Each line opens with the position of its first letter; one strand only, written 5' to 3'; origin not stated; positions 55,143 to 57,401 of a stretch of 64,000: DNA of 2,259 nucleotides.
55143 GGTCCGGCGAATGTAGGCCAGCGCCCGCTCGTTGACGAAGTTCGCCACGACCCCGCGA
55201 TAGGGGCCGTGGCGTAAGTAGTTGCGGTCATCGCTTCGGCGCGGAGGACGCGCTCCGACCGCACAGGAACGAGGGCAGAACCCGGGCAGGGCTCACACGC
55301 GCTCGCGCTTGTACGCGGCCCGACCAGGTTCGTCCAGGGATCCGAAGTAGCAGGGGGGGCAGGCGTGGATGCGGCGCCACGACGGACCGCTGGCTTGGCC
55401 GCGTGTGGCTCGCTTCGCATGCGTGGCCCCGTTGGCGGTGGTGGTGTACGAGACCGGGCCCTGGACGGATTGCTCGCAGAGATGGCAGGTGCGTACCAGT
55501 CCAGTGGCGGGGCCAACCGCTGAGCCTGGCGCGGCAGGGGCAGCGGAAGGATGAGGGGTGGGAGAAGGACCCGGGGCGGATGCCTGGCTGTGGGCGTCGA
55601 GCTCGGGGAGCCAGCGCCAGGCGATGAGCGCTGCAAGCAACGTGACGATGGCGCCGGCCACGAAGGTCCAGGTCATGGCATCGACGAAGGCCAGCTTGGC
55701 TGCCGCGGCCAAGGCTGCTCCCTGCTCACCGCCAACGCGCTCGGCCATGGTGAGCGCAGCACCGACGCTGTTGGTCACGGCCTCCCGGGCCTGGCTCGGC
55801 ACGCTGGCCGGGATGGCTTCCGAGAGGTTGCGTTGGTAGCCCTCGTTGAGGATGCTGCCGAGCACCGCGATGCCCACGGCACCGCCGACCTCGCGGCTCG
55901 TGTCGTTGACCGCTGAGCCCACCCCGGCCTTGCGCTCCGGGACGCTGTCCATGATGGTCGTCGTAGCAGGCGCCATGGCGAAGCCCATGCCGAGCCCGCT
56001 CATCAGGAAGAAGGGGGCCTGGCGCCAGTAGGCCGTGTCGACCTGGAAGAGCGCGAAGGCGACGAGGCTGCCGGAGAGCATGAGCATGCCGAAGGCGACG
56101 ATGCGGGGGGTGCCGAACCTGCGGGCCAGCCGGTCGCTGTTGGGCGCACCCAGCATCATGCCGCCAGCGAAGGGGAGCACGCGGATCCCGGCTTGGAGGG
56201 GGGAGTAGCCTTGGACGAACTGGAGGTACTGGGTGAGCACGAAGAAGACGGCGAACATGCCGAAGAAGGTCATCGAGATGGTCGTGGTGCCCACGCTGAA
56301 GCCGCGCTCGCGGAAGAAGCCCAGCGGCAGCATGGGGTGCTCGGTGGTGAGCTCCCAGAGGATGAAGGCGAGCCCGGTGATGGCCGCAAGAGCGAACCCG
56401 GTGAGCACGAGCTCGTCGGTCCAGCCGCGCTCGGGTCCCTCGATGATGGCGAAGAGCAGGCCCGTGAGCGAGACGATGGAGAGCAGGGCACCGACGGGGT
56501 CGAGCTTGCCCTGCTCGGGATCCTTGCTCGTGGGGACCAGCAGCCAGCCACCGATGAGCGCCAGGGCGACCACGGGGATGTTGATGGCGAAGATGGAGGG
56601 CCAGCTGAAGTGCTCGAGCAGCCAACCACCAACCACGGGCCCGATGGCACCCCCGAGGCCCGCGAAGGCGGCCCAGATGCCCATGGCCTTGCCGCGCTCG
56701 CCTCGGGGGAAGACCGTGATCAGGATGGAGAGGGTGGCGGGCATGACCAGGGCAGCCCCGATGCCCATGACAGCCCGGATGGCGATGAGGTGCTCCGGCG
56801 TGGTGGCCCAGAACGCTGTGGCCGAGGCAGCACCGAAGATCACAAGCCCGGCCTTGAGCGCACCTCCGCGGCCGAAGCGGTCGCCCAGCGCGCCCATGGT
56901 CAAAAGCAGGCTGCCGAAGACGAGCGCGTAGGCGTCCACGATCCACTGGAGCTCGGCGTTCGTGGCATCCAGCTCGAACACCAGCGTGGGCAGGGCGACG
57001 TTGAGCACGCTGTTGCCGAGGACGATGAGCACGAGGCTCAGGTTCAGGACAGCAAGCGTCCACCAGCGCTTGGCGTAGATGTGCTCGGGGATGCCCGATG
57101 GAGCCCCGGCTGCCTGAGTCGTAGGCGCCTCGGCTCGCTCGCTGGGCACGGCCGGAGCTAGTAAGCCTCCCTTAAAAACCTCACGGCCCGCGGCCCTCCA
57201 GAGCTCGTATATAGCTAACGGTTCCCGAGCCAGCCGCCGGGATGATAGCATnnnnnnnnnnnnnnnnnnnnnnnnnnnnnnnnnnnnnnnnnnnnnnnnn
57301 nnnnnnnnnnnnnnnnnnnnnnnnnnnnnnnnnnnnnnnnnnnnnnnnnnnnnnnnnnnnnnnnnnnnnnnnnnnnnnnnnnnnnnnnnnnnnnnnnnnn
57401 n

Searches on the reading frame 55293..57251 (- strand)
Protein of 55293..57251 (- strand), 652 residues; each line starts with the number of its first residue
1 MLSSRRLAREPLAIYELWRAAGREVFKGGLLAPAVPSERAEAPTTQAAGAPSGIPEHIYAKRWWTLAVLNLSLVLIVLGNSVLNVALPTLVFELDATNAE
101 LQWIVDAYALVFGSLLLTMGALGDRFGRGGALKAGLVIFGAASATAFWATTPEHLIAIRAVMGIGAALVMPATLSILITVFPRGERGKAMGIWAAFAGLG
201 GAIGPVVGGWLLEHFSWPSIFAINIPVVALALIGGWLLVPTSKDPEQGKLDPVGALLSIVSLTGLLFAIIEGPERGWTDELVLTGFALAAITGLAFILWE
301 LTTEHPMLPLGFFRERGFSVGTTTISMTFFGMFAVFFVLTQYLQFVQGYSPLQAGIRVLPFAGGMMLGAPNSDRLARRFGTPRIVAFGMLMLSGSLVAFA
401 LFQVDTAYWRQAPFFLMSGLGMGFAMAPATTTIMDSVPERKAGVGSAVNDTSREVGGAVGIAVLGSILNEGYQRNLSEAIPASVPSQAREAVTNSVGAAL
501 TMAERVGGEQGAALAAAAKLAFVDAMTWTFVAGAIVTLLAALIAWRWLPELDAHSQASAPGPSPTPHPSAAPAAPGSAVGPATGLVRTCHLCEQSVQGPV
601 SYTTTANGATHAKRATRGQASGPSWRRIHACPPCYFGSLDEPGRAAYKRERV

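Call 53: search_protein_families(library=ncbifam, proteins=[window:55293-57251:-])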
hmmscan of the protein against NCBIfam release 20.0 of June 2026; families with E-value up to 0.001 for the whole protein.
window:55293-57251:- (652 aa): 57 families (the best 25 are shown)
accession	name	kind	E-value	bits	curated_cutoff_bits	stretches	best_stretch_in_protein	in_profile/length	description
NF011571.1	PRK14995.1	subfamily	4.7e-86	289.5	701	1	60-549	2-490/493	SmvA family efflux MFS transporter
NF033896.2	MFS_LfrA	equivalog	1.1e-83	281.6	825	1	59-543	15-497/504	efflux MFS transporter LfrA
TIGR00711.1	efflux_EmrB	subfamily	3.1e-82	276.9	230.2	1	66-545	4-483/485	DHA2 family efflux MFS transporter permease subunit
NF012169.0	qepA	equivalog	1.7e-77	261.2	1075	1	61-548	18-502/511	fluoroquinolone efflux MFS transporter QepA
NF000089.1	qac_MFS_AB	exception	2.2e-75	254.4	900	1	60-549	15-505/514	QacA/B family quaternary ammonium compound efflux MFS transporter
NF012180.1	tet_MFS_43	exception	2.8e-64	217.9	999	1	45-468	3-427/484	tetracycline efflux MFS transporter Tet(43)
NF000025.1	MFS_efflux_tcmA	exception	2.2e-62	211.5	999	1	58-545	20-513/538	tetracenomycin C efflux MFS transporter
NF000031.1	MFS_efflux_LmrA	exception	2.5e-53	181.4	850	1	61-467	28-436/484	lincomycin efflux MFS transporter Lmr(A)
NF000391.1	EmrB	exception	1.4e-41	142.8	925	1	66-469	13-419/501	multidrug efflux MFS transporter permease subunit EmrB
NF000060.1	MFS_efflux_LmrB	exception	9.6e-36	123.6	800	1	74-504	27-459/479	lincomycin efflux MFS transporter Lmr(B)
NF000218.1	FexA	exception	2.2e-31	109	900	1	66-470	23-431/475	chloramphenicol/florfenicol efflux MFS transporter FexA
NF007799.0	PRK10504.1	subfamily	8.5e-31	107.4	426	1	63-473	9-418/471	multidrug transporter subunit MdtD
NF000095.1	tet_MFS_OtrB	exception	3.2e-26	92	999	1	66-468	28-437/563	oxytetracycline resistance efflux MFS transporter OtrB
NF040895.2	MFS_effux_SdrM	equivalog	2e-25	89.8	550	1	68-468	10-404/441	multidrug efflux MFS transporter SdrM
NF000009.1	tet_MFS_Tcr3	exception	1.9e-24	86.1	1000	1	45-482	15-456/512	tetracycline efflux MFS transporter Tcr3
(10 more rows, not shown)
